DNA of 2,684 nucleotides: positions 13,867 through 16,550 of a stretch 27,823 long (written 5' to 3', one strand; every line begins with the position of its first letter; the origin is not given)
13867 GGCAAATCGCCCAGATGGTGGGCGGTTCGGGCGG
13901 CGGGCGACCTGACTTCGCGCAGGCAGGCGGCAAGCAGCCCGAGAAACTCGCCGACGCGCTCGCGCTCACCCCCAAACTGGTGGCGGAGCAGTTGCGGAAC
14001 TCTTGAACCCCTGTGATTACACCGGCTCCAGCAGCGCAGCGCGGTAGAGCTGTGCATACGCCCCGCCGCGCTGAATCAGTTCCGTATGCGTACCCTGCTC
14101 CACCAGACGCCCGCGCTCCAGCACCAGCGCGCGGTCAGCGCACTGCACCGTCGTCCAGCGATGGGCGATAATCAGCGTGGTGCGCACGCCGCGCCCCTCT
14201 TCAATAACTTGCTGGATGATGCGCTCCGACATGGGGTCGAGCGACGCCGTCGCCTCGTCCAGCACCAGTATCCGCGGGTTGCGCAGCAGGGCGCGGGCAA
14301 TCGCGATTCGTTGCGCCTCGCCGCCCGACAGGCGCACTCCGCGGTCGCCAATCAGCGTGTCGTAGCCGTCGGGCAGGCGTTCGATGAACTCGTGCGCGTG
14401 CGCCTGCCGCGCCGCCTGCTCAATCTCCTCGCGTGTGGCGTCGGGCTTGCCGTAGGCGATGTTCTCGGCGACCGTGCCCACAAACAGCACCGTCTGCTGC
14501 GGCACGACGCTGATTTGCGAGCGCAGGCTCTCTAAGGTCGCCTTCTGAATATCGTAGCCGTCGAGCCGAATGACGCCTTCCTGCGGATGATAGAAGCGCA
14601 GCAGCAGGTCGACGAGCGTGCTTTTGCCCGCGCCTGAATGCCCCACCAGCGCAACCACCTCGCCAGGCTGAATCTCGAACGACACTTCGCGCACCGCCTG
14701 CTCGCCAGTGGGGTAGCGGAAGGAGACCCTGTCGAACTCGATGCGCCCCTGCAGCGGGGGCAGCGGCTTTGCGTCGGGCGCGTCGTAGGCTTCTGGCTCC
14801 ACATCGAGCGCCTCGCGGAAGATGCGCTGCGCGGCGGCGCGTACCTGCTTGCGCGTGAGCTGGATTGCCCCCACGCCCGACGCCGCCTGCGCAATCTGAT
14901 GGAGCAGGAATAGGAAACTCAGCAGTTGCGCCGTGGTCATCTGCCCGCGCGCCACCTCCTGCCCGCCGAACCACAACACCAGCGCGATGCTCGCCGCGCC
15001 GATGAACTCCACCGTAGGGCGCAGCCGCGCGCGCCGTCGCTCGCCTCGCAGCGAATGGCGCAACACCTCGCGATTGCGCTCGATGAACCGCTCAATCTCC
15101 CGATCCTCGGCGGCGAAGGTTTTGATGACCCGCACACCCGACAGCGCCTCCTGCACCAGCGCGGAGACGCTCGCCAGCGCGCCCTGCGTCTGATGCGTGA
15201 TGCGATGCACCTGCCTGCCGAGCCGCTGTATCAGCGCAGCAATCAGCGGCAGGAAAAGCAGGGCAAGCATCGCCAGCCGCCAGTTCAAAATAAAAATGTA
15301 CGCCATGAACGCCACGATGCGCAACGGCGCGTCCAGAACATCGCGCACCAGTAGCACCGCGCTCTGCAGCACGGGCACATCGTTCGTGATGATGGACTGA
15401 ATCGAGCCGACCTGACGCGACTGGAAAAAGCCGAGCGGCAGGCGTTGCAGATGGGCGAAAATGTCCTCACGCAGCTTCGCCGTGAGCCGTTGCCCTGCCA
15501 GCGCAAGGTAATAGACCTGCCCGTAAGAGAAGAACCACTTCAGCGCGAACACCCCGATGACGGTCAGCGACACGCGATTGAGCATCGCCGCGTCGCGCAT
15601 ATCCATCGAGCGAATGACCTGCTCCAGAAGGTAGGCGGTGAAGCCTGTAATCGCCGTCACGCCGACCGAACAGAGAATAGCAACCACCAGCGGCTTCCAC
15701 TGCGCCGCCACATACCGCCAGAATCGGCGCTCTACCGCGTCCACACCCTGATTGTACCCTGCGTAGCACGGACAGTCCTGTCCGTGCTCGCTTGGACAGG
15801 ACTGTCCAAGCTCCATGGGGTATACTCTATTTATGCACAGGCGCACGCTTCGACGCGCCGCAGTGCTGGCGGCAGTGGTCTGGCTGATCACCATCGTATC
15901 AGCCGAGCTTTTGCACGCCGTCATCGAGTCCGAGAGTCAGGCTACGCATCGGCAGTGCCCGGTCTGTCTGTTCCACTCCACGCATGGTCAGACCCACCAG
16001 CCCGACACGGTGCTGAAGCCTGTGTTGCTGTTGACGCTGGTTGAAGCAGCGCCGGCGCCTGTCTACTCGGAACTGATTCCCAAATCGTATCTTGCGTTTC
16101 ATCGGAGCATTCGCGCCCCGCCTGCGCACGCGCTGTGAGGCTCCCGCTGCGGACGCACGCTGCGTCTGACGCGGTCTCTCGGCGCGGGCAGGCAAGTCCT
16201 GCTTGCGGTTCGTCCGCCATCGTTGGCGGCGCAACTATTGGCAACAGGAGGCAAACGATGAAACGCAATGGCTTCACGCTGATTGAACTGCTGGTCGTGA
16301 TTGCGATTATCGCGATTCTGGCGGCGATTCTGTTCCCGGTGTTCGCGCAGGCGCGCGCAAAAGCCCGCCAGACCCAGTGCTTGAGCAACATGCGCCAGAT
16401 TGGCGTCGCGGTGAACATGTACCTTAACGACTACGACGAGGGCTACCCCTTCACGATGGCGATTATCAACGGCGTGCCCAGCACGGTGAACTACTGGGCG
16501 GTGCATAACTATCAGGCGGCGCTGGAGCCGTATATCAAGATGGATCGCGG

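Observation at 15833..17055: Candidate metal-sensing ribosome-arrest leader (CxxC plus RAPP) controlling a type IV pilin-like DUF1559 gene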

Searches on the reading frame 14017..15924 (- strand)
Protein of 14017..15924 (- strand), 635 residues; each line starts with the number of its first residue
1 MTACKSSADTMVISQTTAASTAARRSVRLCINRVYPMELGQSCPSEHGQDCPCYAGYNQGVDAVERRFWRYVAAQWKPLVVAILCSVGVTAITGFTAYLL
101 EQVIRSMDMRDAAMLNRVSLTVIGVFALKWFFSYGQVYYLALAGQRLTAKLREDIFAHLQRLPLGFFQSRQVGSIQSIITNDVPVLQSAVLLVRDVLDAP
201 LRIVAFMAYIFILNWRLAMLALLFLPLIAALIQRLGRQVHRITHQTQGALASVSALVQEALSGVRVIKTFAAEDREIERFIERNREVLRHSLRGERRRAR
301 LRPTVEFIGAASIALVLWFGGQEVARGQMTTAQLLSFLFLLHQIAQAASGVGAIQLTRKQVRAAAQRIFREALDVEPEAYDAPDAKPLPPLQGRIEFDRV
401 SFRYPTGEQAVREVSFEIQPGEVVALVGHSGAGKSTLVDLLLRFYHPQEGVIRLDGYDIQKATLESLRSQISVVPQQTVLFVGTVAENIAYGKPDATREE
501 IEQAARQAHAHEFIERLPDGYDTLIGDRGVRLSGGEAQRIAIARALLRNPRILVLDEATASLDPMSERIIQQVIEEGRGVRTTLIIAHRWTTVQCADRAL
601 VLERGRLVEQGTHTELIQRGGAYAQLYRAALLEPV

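Call 3: search_protein_families(library=pfam, proteins=[window:14017-15924:-], max_evalue=1)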
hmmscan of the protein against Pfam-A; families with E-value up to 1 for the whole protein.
window:14017-15924:- (635 aa): 21 families
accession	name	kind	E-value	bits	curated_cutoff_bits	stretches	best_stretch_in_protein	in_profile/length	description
PF00664.28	ABC_membrane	-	7.5e-52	177.1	28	1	80-344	2-270/274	ABC transporter transmembrane region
PF00005.33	ABC_tran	-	4.7e-37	128.1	25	1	412-560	2-137/137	ABC transporter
PF02463.25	SMC_N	-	7e-06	26.1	40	1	438-600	97-209/220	RecF/RecN/SMC N terminal domain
PF06414.18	Zeta_toxin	-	1.3e-05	25.2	22.3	1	423-461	18-56/199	Zeta toxin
PF13191.12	AAA_16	-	2.8e-05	25.1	32.6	1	420-577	24-159/167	AAA ATPase domain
PF13555.12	AAA_29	-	9.9e-05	22.5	27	1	414-441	15-42/61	P-loop containing region of AAA domain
PF13401.12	AAA_22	-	0.00011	23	27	1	423-585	7-121/130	AAA domain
PF03193.22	RsgA_GTPase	-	0.00039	20.7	30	1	409-442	95-127/174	RsgA GTPase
PF13304.12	AAA_21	-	0.0017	18.9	27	1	424-444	2-22/304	AAA domain, putative AbiEii toxin, Type IV TA system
PF13671.12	AAA_33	-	0.0074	17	27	1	423-554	1-103/143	AAA domain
PF05673.19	DUF815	-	0.012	15.2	23.8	1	420-482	52-113/249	Protein of unknown function (DUF815)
PF09818.15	ABC_ATPase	-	0.019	14.5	23.2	1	506-581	133-209/283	P-loop domain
PF20720.3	nSTAND3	-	0.027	14.6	27.2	1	419-464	15-61/155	Novel STAND NTPase 3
PF01926.29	MMR_HSR1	-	0.059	13.9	21.9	1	424-484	2-53/113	50S ribosome-binding GTPase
PF13558.12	SbcC_Walker_B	-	0.06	14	27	0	526-566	27-80/90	SbcC/RAD50-like, Walker B motif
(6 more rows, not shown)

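Call 4: search_protein_families(library=ncbifam, proteins=[window:14017-15924:-], max_evalue=1)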
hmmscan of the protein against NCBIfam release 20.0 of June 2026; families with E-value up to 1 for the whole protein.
window:14017-15924:- (635 aa): 199 families (the best 25 are shown)
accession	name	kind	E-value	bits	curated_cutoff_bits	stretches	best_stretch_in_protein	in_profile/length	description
TIGR02203.1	MsbA_lipidA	equivalog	2.3e-146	488.6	602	1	66-629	3-568/572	lipid A export permease/ATP-binding protein MsbA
TIGR02204.1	MsbA_rel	hypoth_equivalog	2.8e-141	472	780.4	1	67-628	8-573/576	ABC transporter, permease/ATP-binding protein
NF052233.1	CphA_assoc_ABC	equivalog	5.9e-134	448.2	880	1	65-630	172-743/766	cyanophycin metabolism-associated ABC transporter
NF045513.1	HepA_fam_ABC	equivalog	9.3e-131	437.2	725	1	99-627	78-606/610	heterocyst formation ABC transporter subunit HepA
TIGR00958.1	3a01208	subfamily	2.3e-129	432.8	874.6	1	64-626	148-710/711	antigen peptide transporter 2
NF008381.0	PRK11176.1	equivalog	5.1e-116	388.3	867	1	65-629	13-578/582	lipid A ABC transporter ATP-binding protein/permease MsbA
TIGR01846.1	type_I_sec_HlyB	subfamily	2.1e-109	366.7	725.55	1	82-628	144-690/694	type I secretion system permease/ATPase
NF010178.0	PRK13657.1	equivalog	8.6e-108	361.3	733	1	69-632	11-572/588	glucan ABC transporter ATP-binding protein/ permease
NF008055.0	PRK10789.1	equivalog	1.2e-97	327.8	845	1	67-633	14-574/590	SmdA family multidrug ABC transporter permease/ATP-binding protein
TIGR03796.1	NHLM_micro_ABC1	equivalog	2.5e-94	316.9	853.3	1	79-627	160-709/710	NHLP family bacteriocin export ABC transporter peptidase/permease/ATPase subunit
TIGR01193.1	bacteriocin_ABC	subfamily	3e-94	316.9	523.85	1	76-628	154-707/708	peptide cleavage/export ABC transporter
TIGR02857.1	CydD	equivalog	1.3e-90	304.8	435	1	79-602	5-529/529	thiol reductant ABC exporter subunit CydD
TIGR03797.1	NHLM_micro_ABC2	equivalog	5.7e-89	299.4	709.4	1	80-628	143-683/686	NHLP bacteriocin export ABC transporter permease/ATPase subunit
TIGR03375.1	type_I_sec_LssB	subfamily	3.5e-88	296.6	693.1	1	119-618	192-690/696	type I secretion system permease/ATPase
TIGR01192.1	chvA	subfamily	7.8e-84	282.3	585.4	1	67-630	9-570/585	glucan export ABC transporter ATP-binding protein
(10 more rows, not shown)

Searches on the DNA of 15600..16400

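Call 30: search_rna_families(source=window, start=15600, end=16400, threshold=evalue, max_evalue=1)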
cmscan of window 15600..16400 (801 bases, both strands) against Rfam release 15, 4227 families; matches with E-value up to 1: 1.
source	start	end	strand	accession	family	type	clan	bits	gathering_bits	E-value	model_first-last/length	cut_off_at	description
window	15601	15639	-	RF02939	COG2908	Cis-reg;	-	16.9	58.7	0.18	1-45/45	no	COG2908 RNA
